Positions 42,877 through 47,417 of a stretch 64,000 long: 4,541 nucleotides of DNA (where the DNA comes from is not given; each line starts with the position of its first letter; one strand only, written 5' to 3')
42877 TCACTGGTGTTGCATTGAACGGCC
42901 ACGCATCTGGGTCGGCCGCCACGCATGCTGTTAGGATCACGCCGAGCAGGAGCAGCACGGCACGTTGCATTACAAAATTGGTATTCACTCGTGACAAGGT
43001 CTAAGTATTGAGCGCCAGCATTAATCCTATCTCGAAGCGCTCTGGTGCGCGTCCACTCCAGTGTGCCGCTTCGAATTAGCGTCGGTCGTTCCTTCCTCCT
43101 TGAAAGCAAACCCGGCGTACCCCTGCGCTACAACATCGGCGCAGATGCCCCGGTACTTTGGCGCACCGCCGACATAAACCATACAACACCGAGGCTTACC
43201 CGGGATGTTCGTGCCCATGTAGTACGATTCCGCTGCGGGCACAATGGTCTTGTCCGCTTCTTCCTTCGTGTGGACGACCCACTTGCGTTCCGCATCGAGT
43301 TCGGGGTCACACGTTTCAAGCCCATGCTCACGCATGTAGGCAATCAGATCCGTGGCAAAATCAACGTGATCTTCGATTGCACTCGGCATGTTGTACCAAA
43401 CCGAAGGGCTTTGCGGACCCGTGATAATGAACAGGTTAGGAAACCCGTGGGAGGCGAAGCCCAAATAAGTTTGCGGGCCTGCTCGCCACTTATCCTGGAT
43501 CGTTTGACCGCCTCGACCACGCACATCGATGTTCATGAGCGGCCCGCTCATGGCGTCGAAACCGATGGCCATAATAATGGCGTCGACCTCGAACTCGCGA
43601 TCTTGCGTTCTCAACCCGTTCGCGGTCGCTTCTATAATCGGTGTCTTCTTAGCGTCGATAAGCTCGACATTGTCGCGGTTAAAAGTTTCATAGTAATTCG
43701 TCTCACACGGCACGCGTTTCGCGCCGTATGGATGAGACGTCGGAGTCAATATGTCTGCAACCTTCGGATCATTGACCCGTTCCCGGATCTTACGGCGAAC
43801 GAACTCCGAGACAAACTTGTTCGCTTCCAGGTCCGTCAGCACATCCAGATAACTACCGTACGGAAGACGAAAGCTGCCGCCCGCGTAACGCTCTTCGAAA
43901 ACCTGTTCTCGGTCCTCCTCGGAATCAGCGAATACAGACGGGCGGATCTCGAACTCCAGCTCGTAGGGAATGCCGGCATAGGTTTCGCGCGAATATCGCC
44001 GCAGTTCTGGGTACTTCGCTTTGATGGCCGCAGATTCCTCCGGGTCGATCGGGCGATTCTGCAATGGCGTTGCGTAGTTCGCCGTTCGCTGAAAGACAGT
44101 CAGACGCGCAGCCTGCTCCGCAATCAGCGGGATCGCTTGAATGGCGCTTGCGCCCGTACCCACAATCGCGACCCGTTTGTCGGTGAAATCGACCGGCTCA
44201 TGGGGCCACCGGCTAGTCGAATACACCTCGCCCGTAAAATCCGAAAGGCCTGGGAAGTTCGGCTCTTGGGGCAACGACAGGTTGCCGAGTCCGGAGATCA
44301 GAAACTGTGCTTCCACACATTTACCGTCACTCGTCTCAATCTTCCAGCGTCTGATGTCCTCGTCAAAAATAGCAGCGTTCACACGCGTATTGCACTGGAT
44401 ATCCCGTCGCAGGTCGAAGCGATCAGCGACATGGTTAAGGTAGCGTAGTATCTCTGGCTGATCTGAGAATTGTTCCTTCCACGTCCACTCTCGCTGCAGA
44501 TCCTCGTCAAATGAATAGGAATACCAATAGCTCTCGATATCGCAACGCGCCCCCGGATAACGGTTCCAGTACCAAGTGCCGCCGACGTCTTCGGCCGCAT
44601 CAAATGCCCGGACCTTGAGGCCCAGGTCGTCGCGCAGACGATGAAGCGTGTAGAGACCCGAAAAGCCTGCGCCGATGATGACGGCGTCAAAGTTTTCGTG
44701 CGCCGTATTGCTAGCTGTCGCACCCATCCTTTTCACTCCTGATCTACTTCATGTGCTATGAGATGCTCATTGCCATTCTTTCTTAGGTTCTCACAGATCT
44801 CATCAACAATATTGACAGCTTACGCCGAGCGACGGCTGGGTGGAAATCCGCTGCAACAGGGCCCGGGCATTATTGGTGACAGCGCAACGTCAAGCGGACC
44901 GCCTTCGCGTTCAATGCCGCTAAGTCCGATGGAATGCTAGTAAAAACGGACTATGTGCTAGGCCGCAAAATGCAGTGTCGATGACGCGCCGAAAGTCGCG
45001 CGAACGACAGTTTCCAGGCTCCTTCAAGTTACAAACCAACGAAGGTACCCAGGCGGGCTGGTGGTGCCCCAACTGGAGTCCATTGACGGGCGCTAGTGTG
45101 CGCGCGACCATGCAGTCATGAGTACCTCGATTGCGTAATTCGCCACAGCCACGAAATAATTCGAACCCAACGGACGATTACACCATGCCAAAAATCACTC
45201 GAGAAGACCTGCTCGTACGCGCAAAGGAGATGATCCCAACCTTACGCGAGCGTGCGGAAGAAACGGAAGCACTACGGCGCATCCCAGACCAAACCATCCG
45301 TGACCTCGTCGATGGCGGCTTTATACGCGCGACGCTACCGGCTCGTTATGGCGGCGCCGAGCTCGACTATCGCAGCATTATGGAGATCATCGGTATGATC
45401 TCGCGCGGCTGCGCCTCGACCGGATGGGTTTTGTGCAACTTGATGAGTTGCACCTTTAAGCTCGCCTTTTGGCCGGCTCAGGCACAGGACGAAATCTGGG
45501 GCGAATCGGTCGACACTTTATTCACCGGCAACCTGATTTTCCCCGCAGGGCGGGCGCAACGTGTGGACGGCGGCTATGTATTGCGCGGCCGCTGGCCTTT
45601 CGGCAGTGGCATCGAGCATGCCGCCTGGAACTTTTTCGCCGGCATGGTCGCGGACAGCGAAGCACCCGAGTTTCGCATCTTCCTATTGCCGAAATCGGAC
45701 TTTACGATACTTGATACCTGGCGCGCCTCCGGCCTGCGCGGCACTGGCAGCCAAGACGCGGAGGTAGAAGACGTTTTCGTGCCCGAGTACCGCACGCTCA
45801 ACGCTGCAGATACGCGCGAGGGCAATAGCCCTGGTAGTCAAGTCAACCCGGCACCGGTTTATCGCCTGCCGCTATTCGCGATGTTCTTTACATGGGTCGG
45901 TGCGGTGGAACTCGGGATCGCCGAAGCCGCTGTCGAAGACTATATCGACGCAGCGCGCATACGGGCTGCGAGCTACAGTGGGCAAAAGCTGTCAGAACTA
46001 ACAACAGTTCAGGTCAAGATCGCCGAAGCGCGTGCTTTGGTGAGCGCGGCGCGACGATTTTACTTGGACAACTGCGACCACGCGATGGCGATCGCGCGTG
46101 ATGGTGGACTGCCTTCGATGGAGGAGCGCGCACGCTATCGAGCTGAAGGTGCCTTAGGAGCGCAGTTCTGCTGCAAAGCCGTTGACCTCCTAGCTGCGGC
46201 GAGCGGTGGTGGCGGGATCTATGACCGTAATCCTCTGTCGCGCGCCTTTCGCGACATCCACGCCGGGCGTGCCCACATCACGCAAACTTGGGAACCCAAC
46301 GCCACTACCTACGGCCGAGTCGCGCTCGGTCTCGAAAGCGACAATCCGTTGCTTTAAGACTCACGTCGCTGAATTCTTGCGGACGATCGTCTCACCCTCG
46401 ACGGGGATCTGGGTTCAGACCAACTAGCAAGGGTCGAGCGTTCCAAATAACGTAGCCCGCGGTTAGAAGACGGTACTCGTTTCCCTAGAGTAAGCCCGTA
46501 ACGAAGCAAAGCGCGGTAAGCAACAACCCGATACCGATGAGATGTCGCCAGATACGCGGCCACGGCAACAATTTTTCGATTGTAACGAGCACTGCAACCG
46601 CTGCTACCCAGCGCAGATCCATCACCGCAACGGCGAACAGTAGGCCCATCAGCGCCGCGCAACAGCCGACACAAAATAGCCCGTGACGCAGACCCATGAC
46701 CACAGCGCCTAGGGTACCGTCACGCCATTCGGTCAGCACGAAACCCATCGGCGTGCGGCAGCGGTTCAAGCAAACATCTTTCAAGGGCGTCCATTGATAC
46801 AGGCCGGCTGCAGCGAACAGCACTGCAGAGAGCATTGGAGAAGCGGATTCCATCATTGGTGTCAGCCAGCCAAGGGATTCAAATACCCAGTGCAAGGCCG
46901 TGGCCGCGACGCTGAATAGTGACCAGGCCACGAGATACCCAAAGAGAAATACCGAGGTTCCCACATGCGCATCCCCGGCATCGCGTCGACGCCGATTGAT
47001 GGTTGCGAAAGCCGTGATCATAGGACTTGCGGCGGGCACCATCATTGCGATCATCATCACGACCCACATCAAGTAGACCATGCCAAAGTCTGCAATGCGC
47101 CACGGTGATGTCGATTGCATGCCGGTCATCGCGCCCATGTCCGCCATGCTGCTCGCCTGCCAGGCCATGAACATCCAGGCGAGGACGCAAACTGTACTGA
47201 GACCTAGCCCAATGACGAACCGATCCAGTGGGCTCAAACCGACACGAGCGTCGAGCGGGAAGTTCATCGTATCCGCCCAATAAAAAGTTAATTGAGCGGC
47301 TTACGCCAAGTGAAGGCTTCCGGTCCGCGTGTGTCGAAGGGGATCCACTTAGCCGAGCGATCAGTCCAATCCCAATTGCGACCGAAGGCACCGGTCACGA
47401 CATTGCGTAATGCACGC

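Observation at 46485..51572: Four-component diiron monooxygenase cluster with non-canonical order, no reductase, and DUF1326/DUF2182 metal-binding proteins appended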

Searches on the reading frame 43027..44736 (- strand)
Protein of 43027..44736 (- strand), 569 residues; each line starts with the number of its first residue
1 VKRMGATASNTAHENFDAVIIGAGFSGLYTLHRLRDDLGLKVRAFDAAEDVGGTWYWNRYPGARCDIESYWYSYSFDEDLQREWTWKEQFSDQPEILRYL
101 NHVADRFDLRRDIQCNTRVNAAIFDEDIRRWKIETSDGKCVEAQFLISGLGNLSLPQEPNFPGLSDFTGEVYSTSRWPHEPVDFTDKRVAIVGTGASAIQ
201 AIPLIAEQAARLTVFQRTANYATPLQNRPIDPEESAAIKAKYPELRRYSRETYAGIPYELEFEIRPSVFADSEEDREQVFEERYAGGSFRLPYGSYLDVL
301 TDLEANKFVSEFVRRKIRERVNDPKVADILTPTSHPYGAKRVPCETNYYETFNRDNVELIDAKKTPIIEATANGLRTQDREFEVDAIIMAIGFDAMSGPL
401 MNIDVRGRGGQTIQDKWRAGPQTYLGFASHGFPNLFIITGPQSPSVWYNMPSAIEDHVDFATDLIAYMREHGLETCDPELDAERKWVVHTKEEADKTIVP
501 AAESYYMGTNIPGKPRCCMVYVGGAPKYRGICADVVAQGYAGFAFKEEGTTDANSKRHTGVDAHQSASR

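Call 7: search_protein_families(library=pfam, proteins=[window:43027-44736:-], max_evalue=0.001)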
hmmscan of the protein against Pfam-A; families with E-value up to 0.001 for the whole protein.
window:43027-44736:- (569 aa): 6 families
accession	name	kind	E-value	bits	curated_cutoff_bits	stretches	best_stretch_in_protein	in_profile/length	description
PF00743.25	FMO-like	-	4.1e-13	49.1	22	1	19-218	5-215/532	Flavin-binding monooxygenase-like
PF13738.12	Pyr_redox_3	-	1e-12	48.4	30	1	79-222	66-200/305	Pyridine nucleotide-disulphide oxidoreductase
PF13450.12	NAD_binding_8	-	1.3e-11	45.1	21.9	1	20-73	1-53/68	NAD(P)-binding Rossmann-like domain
PF07992.20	Pyr_redox_2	-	3.1e-09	37.1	26.1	1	17-222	2-178/291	Pyridine nucleotide-disulphide oxidoreductase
PF13454.12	NAD_binding_9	-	5.1e-05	23.7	21.8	0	19-64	1-50/155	FAD-NAD(P)-binding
PF01266.30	DAO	-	0.00022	21.3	27.9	0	17-56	1-40/353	FAD dependent oxidoreductase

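Call 35: search_protein_families(library=ncbifam, proteins=[window:43027-44736:-], max_evalue=0.001)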
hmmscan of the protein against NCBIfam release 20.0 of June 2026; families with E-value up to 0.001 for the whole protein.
window:43027-44736:- (569 aa): 6 families
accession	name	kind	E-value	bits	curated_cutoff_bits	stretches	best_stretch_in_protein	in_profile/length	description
NF045818.1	Neo-PentlctneDsynPtlE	equivalog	4e-79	266.3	1100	2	11-243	44-283/587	neopentalenolactone/pentalenolactone D synthase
NF040505.1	ArsO_flavin_mono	equivalog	7.9e-18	65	425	1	17-221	2-195/346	ArsO family NAD(P)H-dependent flavin-containing monooxygenase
NF058570.1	trimeth_mono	equivalog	7.2e-09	35.3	675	1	73-200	80-208/443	trimethylamine monooxygenase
TIGR04018.1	Bthiol_YpdA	hypoth_equivalog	4e-06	25.9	339.9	1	91-224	67-190/316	YpdA family putative bacillithiol disulfide reductase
NF009410.0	PRK12771.1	subfamily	0.00042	19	516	0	19-54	142-176/566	NAD(P)-binding protein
TIGR01318.1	gltD_gamma_fam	subfamily_domain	0.00083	18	482.95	0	182-219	137-174/467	glutamate synthase, small subunit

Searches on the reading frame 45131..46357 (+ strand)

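Call 3: search_protein_families(library=pfam, proteins=[window:45131-46357:+], max_evalue=0.01)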
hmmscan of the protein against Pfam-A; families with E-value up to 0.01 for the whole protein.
window:45131-46357:+ (408 aa): 3 families
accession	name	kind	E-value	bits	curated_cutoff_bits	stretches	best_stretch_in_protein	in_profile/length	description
PF08028.16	Acyl-CoA_dh_2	-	1.6e-30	106.6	22.7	1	255-384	2-131/134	Acyl-CoA dehydrogenase, C-terminal domain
PF02771.21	Acyl-CoA_dh_N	-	4.3e-09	37.2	22.9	1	38-112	19-94/113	Acyl-CoA dehydrogenase, N-terminal domain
PF00441.29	Acyl-CoA_dh_1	-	1.2e-05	26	22.4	1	256-379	18-131/150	Acyl-CoA dehydrogenase, C-terminal domain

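Call 35: search_protein_families(library=ncbifam, proteins=[window:45131-46357:+], max_evalue=0.001)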
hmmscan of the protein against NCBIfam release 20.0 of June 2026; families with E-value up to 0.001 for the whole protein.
window:45131-46357:+ (408 aa): 11 families
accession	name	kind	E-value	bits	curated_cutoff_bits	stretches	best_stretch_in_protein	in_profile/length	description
NF045629.1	monooxsub_HsaA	equivalog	1.3e-96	323.7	450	1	30-405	3-380/383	3-hydroxy-9,10-secoandrosta-1,3,5(10)-triene-9,17-dione monooxygenase oxygenase subunit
NF045920.1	HphnlacHdxOX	equivalog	2.9e-71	240.4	650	1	28-407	2-383/384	p-hydroxyphenylacetate 3-hydroxylase oxygenase component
TIGR04022.1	sulfur_SfnB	equivalog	1.4e-15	57.1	430.9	1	26-299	9-281/391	SfnB family sulfur acquisition oxidoreductase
NF049984.1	Rv1679_FadE16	equivalog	7.4e-15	55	600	1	32-381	6-349/371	Rv1679 family acyl-CoA dehydrogenase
NF042439.1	SulpropCoADesulf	equivalog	5.2e-14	51.8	600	2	30-103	3-77/379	3-sulfinopropanoyl-CoA desulfinase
NF042972.1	AcrlCoAredClosAcrC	equivalog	4.9e-09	35.3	640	0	38-103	24-89/378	acryloyl-CoA reductase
NF043015.1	DibenthMonoxDszC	equivalog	1.6e-08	33.7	850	1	26-283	17-283/415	dibenzothiophene monooxygenase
NF043006.1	CyhCrbnylCoADH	equivalog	4.5e-08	32.5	650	0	142-387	140-360/380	cyclohexane-1-carbonyl-CoA dehydrogenase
TIGR03207.1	cyc_hxne_CoA_dh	equivalog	2.4e-05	23.3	575.35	0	256-376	241-350/372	cyclohexanecarboxyl-CoA dehydrogenase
NF045652.1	ProlPCPDhRedW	equivalog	0.00014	20.8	650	0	61-225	42-224/376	L-prolyl-[peptidyl-carrier protein] dehydrogenase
NF008997.0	PRK12341.1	equivalog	0.00036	19.7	537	0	44-108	31-94/382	acyl-CoA dehydrogenase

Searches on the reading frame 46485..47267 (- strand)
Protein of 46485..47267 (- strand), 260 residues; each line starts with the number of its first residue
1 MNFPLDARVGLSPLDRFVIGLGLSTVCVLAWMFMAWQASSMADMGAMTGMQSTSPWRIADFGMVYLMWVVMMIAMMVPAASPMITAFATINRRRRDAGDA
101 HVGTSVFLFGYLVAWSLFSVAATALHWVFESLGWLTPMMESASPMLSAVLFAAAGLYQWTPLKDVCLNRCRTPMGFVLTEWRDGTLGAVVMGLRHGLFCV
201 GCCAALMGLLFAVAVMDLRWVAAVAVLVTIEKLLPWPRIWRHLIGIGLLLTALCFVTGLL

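Call 3: search_protein_families(library=pfam, proteins=[window:46485-47267:-], max_evalue=0.01)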
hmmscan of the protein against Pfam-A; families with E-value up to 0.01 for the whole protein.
window:46485-47267:- (260 aa): 1 family
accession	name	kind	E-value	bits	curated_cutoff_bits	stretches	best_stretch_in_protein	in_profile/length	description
PF09948.15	PpoB2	-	1.5e-63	214.6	28.7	1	66-253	2-186/188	Copper chaperone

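Call 34: search_solved_structures(query=window:46485-47267:-, max_evalue=1)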
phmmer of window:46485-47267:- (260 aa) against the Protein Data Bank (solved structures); distinct sequences matched with E-value up to 1: 1.
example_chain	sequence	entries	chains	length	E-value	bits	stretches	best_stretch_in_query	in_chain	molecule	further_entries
5cy5_A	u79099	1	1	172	0.99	12.1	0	130-197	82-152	T33-51H-A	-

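Call 35: search_protein_families(library=ncbifam, proteins=[window:46485-47267:-], max_evalue=0.001)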
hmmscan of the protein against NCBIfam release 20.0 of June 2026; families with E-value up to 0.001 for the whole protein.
window:46485-47267:- (260 aa): 0 families
